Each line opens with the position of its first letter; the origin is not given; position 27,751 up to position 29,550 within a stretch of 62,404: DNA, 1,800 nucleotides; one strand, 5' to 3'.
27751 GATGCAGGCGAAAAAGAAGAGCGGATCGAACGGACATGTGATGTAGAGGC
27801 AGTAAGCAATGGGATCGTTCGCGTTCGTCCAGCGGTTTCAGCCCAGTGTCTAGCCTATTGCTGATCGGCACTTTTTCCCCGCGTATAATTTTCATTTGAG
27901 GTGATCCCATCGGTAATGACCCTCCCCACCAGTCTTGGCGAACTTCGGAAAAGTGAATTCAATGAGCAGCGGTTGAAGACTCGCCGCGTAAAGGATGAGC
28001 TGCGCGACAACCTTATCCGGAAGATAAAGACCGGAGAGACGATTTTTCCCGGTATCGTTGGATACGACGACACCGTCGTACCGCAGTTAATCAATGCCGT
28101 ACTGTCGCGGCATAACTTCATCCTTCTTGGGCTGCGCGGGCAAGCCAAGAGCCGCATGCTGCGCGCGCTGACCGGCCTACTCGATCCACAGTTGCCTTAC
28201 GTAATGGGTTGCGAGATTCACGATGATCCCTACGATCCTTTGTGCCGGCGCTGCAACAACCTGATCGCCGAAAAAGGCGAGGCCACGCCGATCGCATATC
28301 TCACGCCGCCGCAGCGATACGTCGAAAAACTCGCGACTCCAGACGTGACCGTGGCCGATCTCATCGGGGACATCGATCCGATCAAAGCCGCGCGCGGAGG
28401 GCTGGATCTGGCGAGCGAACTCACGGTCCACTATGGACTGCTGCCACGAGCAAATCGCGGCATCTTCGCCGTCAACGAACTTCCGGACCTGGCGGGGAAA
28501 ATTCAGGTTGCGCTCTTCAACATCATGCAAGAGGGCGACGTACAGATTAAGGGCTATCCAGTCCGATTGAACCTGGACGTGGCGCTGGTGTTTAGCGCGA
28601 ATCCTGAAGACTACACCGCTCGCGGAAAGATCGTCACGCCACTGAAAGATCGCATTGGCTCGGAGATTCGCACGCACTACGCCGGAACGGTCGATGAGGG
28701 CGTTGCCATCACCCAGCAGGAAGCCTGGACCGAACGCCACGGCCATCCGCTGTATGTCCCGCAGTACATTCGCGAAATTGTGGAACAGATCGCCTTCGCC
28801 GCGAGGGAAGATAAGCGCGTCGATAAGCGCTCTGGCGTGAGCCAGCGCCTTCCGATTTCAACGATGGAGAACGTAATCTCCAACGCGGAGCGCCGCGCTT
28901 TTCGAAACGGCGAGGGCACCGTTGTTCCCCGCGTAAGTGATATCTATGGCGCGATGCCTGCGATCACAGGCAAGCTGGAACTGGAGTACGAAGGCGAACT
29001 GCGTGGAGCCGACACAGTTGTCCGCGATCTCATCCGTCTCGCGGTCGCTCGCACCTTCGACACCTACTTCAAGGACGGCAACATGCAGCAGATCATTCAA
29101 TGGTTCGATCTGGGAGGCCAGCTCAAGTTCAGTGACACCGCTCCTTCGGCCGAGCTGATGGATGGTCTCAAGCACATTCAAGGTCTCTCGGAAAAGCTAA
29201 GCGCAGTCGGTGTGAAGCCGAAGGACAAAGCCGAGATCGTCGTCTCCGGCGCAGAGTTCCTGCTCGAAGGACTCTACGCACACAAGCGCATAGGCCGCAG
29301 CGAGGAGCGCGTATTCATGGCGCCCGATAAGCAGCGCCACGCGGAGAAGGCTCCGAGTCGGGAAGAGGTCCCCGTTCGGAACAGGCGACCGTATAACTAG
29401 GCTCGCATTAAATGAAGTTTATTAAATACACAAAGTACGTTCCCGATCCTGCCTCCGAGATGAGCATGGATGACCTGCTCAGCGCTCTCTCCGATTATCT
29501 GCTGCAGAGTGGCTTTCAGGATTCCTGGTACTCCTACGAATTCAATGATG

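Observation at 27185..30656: Orphan ChlI-like AAA+ ATPase + MIDAS-VWA pair (split ChlI/ChlD logic) with an upstream stand-alone Lon-N domain gene and no substrate subunit nearby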

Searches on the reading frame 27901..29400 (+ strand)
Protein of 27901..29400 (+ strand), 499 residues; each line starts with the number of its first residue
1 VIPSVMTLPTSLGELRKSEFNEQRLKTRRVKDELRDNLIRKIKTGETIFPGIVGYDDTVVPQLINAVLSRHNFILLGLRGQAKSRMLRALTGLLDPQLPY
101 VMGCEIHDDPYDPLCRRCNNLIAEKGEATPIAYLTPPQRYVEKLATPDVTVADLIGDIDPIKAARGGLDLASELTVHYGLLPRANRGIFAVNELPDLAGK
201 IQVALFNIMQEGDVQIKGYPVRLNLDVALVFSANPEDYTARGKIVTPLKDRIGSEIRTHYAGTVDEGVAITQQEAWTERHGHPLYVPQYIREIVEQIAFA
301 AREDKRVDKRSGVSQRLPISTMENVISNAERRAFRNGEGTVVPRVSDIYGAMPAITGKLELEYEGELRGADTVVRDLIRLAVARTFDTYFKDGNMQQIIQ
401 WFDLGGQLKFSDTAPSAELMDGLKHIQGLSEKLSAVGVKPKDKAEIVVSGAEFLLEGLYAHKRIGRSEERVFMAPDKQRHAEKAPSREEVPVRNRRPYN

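Call 3: search_protein_families(library=pfam, proteins=[window:27901-29400:+], max_evalue=0.01)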
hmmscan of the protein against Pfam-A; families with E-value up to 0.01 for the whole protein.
window:27901-29400:+ (499 aa): 3 families
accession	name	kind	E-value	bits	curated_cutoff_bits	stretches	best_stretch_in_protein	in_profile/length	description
PF00158.32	Sigma54_activat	-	0.0006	20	20.2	1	177-235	85-143/168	Sigma-54 interaction domain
PF07728.20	AAA_5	-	0.00092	19.7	22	0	131-251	19-138/139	AAA domain (dynein-related subfamily)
PF01078.27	Mg_chelatase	-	0.0058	16.5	20.3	0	66-96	18-48/207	Magnesium chelatase, subunit ChlI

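Call 4: search_protein_families(library=ncbifam, proteins=[window:27901-29400:+], max_evalue=0.01)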
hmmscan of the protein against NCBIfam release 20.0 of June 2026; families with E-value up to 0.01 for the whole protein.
window:27901-29400:+ (499 aa): 5 families
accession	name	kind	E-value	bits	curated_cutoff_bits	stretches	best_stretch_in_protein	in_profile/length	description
TIGR02442.1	Cob-chelat-sub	hypoth_equivalog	2.3e-12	46.2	779.45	1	49-275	3-215/641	putative cobaltochelatase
TIGR02030.1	BchI-ChlI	equivalog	1.7e-11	43.9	466.95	1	49-291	3-234/337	magnesium chelatase ATPase subunit I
TIGR02031.1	BchD-ChlD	equivalog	1.3e-09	37.3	499.55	1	76-278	22-184/608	magnesium chelatase ATPase subunit D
TIGR00764.1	lon_rel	equivalog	1.3e-06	27.4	516.6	1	150-218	181-250/608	ATP-dependent protease LonB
NF041906.1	V4R_TF_MobR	exception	0.0095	14.5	999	0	178-236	319-377/544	phenol degradation transcriptional regulator MobR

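Call 5: search_solved_structures(query=window:27901-29400:+, max_evalue=1, show_alignments=2)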
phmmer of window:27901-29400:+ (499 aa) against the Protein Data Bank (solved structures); distinct sequences matched with E-value up to 1: 9.
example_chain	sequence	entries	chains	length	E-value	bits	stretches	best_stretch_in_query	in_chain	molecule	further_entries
8osf_A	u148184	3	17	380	8.4e-10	41.3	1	49-290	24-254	Magnesium-chelatase subunit ChlI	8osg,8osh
6l8d_A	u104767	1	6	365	3.2e-09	39.4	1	42-291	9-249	Magnesium-chelatase subunit ChlI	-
1g8p_A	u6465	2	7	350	2.6e-06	29.8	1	49-257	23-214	MAGNESIUM-CHELATASE 38 KDA SUBUNIT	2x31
4zpx_A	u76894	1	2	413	9.7e-05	24.6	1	153-221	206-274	ATP-dependent protease Lon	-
3k1j_A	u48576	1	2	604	0.00026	23.2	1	153-221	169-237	ATP-dependent protease Lon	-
6raw_7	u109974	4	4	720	0.41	12.7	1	169-236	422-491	DNA replication licensing factor Mcm7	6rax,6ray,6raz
6iy8_A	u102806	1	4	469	0.49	12.4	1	177-238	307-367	Positive regulator CapR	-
9vln_3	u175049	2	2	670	0.81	11.7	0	174-249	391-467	DNA replication licensing factor MCM3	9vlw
8q6o_B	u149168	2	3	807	0.96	11.4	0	174-248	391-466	Maternal DNA replication licensing factor mcm3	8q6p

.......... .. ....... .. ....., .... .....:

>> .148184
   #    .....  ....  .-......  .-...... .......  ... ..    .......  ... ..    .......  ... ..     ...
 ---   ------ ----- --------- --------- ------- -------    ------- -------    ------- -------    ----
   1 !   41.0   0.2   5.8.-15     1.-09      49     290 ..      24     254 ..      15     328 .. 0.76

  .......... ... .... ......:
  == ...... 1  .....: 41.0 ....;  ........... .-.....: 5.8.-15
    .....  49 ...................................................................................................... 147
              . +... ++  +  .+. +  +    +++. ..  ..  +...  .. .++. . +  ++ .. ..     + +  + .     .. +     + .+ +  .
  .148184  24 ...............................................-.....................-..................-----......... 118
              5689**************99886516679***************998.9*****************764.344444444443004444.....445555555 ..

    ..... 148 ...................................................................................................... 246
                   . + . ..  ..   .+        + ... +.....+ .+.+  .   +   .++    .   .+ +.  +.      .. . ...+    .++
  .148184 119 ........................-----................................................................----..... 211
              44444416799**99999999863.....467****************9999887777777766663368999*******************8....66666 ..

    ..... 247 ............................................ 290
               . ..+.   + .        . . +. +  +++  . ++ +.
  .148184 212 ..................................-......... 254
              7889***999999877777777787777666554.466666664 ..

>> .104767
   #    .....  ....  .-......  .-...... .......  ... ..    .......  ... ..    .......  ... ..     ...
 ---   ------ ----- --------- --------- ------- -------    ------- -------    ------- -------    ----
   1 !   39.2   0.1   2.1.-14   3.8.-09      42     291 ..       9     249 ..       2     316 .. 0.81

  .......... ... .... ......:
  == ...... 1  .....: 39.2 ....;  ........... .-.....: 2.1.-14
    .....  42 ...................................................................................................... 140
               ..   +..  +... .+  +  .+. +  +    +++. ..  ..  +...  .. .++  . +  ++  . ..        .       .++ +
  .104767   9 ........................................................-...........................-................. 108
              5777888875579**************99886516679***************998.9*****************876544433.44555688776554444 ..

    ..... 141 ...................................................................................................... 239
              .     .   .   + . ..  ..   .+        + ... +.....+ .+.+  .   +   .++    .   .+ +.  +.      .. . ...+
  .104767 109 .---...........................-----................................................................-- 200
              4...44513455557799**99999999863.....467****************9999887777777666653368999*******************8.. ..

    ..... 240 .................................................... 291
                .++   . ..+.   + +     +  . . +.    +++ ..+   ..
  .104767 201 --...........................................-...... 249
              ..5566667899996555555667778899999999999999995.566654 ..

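Call 7: search_protein_families(library=padloc, proteins=[window:27901-29400:+], max_evalue=0.01)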
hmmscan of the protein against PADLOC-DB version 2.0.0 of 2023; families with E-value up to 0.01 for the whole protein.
window:27901-29400:+ (499 aa): 0 families

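Call 8: find_homologous_proteins(query=window:27901-29400:+, max_evalue=0.00001)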
Query window:27901-29400:+ (499 aa): 8000 proteins with E <= 0.00001 among 8000 candidates; the best 120 are listed.
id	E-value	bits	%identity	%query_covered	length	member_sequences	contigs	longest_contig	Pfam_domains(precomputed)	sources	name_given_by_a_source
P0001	0.0e+0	1100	99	99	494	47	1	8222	-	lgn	-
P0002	0.0e+0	1051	94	99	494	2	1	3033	-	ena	-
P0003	0.0e+0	1019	92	99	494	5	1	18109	-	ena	-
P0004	2.1e-298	1008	89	99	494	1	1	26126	-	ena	-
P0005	1.0e-295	999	89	100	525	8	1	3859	-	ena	-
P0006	1.0e-294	996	89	99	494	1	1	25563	-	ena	-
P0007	3.2e-294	994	88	99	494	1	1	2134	-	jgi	jgi:magnesium chelatase subunit I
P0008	4.2e-294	994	88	100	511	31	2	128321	-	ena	-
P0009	6.4e-294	993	89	99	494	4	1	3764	-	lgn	-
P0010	1.2e-293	992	88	99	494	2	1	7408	-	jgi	jgi:magnesium chelatase subunit I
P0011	8.7e-293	989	89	99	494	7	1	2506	-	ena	-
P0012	6.4e-291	983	87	100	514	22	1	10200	-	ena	-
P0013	7.4e-291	983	89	99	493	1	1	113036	-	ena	-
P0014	7.1e-289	977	88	100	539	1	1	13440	-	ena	-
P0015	8.9e-288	973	87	99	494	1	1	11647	-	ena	-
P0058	2.2e-255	866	75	99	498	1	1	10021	-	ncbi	ncbi:MAG: magnesium chelatase [Actinomycetota bacterium]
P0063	7.8e-255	864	75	99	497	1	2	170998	-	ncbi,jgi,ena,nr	ncbi:MAG TPA: magnesium chelatase [Verrucomicrobiae bacterium]|jgi:magnesium chelatase subunit I|nr:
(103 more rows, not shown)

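Call 10: find_encoding_contigs(protein=P0058, flank=6000, max_places=3)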
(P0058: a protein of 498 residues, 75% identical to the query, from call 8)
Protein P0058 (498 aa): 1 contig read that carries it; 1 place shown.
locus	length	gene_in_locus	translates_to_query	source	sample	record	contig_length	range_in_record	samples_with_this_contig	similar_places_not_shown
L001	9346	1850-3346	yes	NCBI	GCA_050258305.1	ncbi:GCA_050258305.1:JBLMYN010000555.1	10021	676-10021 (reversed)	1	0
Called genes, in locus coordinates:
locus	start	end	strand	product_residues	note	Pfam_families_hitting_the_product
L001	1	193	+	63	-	?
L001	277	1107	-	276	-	PF00106:adh_short, PF08659:KR, PF13561:adh_short_C2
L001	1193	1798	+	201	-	PF02190:LON_substr_bdg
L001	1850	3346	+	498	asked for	-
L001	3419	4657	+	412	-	PF27098:Rv0959_3rd, PF13519:VWA_2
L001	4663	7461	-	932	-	PF01734:Patatin (weak)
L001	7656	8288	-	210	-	-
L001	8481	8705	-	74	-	PF09360:zf-CDGSH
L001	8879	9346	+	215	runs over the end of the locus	PF03006:HlyIII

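Call 11: find_encoding_contigs(protein=P0063, flank=6000, max_places=3)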
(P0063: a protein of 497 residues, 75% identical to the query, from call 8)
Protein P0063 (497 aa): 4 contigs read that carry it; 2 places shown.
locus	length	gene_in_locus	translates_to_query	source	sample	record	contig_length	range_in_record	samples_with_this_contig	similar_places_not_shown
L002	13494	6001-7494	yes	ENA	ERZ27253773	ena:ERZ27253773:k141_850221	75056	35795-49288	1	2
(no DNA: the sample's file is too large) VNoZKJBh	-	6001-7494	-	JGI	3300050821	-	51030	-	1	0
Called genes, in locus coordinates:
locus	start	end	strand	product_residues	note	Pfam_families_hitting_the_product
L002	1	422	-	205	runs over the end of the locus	PF01025:GrpE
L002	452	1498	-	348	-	PF01628:HrcA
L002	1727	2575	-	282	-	PF01656:CbiA, PF02374:ArsA_ATPase (weak), PF09140:MipZ (weak), PF10609:ParA, PF13614:AAA_31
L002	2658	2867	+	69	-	-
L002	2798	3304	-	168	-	PF03061:4HBT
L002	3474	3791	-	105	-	-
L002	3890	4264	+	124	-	PF14561:TPR_20 (faint), PF13428:TPR_14 (faint), PF13174:TPR_6 (faint), PF13431:TPR_17 (faint), PF13432:TPR_16 (faint), PF07719:TPR_2 (faint), PF13181:TPR_8 (faint), PF14559:TPR_19 (weak)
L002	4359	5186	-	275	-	PF00106:adh_short, PF08659:KR, PF13561:adh_short_C2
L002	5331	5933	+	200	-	PF02190:LON_substr_bdg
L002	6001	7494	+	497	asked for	-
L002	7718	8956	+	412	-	PF27098:Rv0959_3rd, PF13519:VWA_2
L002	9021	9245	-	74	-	PF09360:zf-CDGSH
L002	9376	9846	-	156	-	-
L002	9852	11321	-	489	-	PF00072:Response_reg, PF01078:Mg_chelatase (faint), PF00158:Sigma54_activat, PF14532:Sigma54_activ_2, PF25601:AAA_lid_14, PF02954:HTH_8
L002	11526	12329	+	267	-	PF01887:SAM_HAT_N, PF20257:SAM_HAT_C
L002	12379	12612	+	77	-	-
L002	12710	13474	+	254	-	-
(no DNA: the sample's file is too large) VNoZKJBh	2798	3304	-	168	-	PF03061:4HBT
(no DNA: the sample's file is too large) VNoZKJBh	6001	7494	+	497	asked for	-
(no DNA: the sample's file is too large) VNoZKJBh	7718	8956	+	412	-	PF27098:Rv0959_3rd, PF13519:VWA_2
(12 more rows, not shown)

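Call 28: search_protein_representatives(protein=window:27901-29400:+)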
Query: 499 residues. Proteins with E-value up to 0.001 (for the whole library): 3789; up to 1e-10: 2415; up to 1e-30: 732. The best 150 are listed.
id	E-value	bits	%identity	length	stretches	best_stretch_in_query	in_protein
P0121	3.3e-188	642.9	62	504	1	26-491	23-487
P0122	1.4e-147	508.9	64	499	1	11-384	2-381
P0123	1.3e-143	495.8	70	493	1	30-344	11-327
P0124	1.4e-139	482.5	65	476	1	5-335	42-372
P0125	4.9e-138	477.4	64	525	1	6-384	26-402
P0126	8.8e-138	476.6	52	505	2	6-393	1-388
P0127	5.6e-136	470.6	63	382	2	6-308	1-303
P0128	3.2e-135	468.1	52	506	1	9-468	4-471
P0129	4.7e-135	467.6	67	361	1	141-488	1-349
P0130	6.1e-134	463.9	51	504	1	23-468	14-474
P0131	8.4e-134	463.5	77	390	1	123-394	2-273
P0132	1.6e-132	459.3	46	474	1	9-469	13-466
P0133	4.8e-130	451.1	70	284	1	6-294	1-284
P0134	7.4e-129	447.2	76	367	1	7-280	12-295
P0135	1.5e-126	439.6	58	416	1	9-390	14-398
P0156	2.5e-104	366.3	45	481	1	7-467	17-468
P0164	9.6e-96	338.0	56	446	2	171-443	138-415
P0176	1.1e-90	321.3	52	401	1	9-306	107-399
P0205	1.5e-82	294.5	55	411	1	8-275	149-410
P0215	1.6e-79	284.5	62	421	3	160-311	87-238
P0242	1.0e-71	258.8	47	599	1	157-466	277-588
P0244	2.6e-71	257.4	47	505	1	102-439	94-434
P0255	2.7e-69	250.7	54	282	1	6-230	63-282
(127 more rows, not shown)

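Call 30: find_related_loci(query=A1, collection=genome_contigs, flank=7000)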
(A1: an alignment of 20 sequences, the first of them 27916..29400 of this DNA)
Query A1 (494 aa) in genome_contigs; peptide patterns used: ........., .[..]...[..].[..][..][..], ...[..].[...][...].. (x = any residue, [..] = any of these).
600 stretches matched a pattern (row limit reached: there are more); 599 encode a relative of the query (tblastn E <= 1e-3); the best 80 are kept; 80 distinct loci.
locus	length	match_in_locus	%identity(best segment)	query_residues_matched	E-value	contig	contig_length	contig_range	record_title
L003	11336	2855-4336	96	1-494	0e+0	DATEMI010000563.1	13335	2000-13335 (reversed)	MAG TPA_asm: Terriglobales bacterium isolate SMAG_U8938 k141_744974, whole genome shotgun sequence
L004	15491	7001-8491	74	1-494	0e+0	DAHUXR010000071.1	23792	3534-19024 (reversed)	MAG TPA_asm: Acidobacteriaceae bacterium isolate clean1655 NODE_71_length_23792_cov_4.127767, whole genome shotgun seque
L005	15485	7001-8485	75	1-494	0e+0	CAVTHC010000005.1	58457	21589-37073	MAG: Terriglobia bacterium isolate MFD06085.bin.1.62 genome assembly, contig: contig_19430, whole genome shotgun sequenc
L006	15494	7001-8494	71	1-494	0e+0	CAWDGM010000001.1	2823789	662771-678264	MAG: uncultured Acidobacteriota bacterium isolate MFD06298.bin.1.216 genome assembly, contig: contig_14823, whole genome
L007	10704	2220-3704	72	1-494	0e+0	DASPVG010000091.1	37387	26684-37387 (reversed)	MAG TPA_asm: Terriglobales bacterium isolate SMAG_U12323 k141_495442, whole genome shotgun sequence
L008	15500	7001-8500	73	2-494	0e+0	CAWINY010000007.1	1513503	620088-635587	MAG: uncultured Acidobacteriota bacterium isolate MFD01299.bin.1.190 genome assembly, contig: contig_6222, whole genome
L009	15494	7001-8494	71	1-494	0e+0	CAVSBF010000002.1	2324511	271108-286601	MAG: uncultured Acidobacteriaceae bacterium isolate MFD05705.bin.1.23 genome assembly, contig: contig_19838, whole genom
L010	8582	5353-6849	72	1-494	0e+0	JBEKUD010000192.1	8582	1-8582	MAG: Candidatus Sulfotelmatobacter sp. isolate SPRUCE 573 SPRUCE_573_192, whole genome shotgun sequence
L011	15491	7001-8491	71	2-494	0e+0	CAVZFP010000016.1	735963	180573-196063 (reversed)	MAG: uncultured Acidobacteriaceae bacterium isolate MFD05521.bin.2.68 genome assembly, contig: contig_34424, whole genom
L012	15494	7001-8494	72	3-494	0e+0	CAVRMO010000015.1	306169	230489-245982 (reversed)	MAG: uncultured Acidobacteriaceae bacterium isolate MFD05521.bin.1.158 genome assembly, contig: contig_26438, whole geno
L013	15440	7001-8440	73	2-479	0e+0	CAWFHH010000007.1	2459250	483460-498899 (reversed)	MAG: uncultured Acidobacteriaceae bacterium isolate MFD02579.bin.1.50 genome assembly, contig: contig_5309, whole genome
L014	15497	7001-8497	70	1-494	0e+0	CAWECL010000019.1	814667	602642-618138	MAG: uncultured Acidobacteriaceae bacterium isolate MFD04540.bin.1.122 genome assembly, contig: contig_8615, whole genom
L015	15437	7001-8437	73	2-478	0e+0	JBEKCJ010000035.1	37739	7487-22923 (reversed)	MAG: Candidatus Korobacteraceae bacterium isolate SPRUCE 157 SPRUCE_157_35, whole genome shotgun sequence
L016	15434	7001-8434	71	3-478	0e+0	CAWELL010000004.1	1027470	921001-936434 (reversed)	MAG: uncultured Acidobacteriaceae bacterium isolate MFD05705.bin.1.81 genome assembly, contig: contig_45187, whole genom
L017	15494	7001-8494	70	3-494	0e+0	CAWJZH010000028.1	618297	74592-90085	MAG: uncultured Acidobacteriaceae bacterium isolate MFD04580.bin.2.2 genome assembly, contig: contig_4426, whole genome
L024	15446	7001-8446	70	2-481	0e+0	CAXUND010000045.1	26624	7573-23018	MAG TPA_asm: uncultured Acidobacteriaceae bacterium isolate public_SRR14722301_metawrap_bin.2 genome assembly, contig: p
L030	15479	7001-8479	65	2-494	0e+0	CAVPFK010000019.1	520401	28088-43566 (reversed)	MAG: uncultured Acidobacteriota bacterium isolate MFD10071.bin.1.63 genome assembly, contig: contig_59817, whole genome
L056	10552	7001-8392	63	1-464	0e+0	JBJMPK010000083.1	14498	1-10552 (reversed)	MAG: Gemmatimonadales bacterium isolate H1_16_all_fractions_metab_conc_20_65_10 k255_1904079, whole genome shotgun seque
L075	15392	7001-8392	62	1-464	0e+0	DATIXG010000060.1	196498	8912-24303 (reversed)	MAG TPA_asm: Gemmatimonadales bacterium isolate SMAG_U15243 k141_1148718, whole genome shotgun sequence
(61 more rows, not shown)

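Call 35: search_protein_families(library=pfam, proteins=[L075:8608-9522:+, L075:8581-9423:-, L075:8865-10163:+, L075:10195-11421:-, L075:10291-11469:+, L075:10073-11917:-, L024:8583-9920:-, L024:9983-11782:-, L075:6239-6895:-, L075:12775-13233:+], max_evalue=0.001)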
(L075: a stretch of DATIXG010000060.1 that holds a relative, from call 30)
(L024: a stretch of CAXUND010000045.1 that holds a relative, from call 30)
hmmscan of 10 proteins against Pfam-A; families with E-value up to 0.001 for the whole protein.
L075:8608-9522:+ (304 aa): 1 family
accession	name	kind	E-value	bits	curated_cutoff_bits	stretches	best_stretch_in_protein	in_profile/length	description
PF01145.31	Band_7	-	3.2e-20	73.4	23.6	1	57-242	2-170/176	SPFH domain / Band 7 family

L075:8581-9423:- (280 aa): 0 families

L075:8865-10163:+ (432 aa): 1 family
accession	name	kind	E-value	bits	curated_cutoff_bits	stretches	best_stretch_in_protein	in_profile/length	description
PF13189.12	Cytidylate_kin2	-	4.6e-42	144.6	28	1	226-411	1-175/176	Cytidylate kinase-like family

L075:10195-11421:- (408 aa): 2 families
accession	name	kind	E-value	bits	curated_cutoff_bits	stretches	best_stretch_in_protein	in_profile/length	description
PF05977.19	MFS_3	-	1.2e-65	222.4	27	1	14-398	6-390/524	Transmembrane secretion effector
PF07690.21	MFS_1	-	8.5e-43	147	33.4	2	24-360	2-339/347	Major Facilitator Superfamily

L075:10291-11469:+ (392 aa): 0 families

L075:10073-11917:- (614 aa): 0 families

L024:8583-9920:- (445 aa): 1 family
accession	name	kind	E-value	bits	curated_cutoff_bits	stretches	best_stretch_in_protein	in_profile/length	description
PF07394.17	DUF1501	-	2.6e-37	129.4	27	1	40-392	2-342/390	Protein of unknown function (DUF1501)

L024:9983-11782:- (599 aa): 1 family
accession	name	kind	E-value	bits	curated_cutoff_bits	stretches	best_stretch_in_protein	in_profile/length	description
PF08811.16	DUF1800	-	4.6e-75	253.8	26.1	1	90-596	1-418/419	Protein of unknown function (DUF1800)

L075:6239-6895:- (218 aa): 0 families

L075:12775-13233:+ (152 aa): 3 families
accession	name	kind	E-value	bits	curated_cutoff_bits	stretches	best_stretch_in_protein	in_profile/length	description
PF14534.12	DUF4440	-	2.8e-16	60.3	25.2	1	31-139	2-107/107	Domain of unknown function (DUF4440)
PF12680.13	SnoaL_2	-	5.8e-09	36.9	27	1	35-137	2-99/102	SnoaL-like domain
PF13474.12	SnoaL_3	-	3.1e-05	24.7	22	1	36-140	7-112/121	SnoaL-like domain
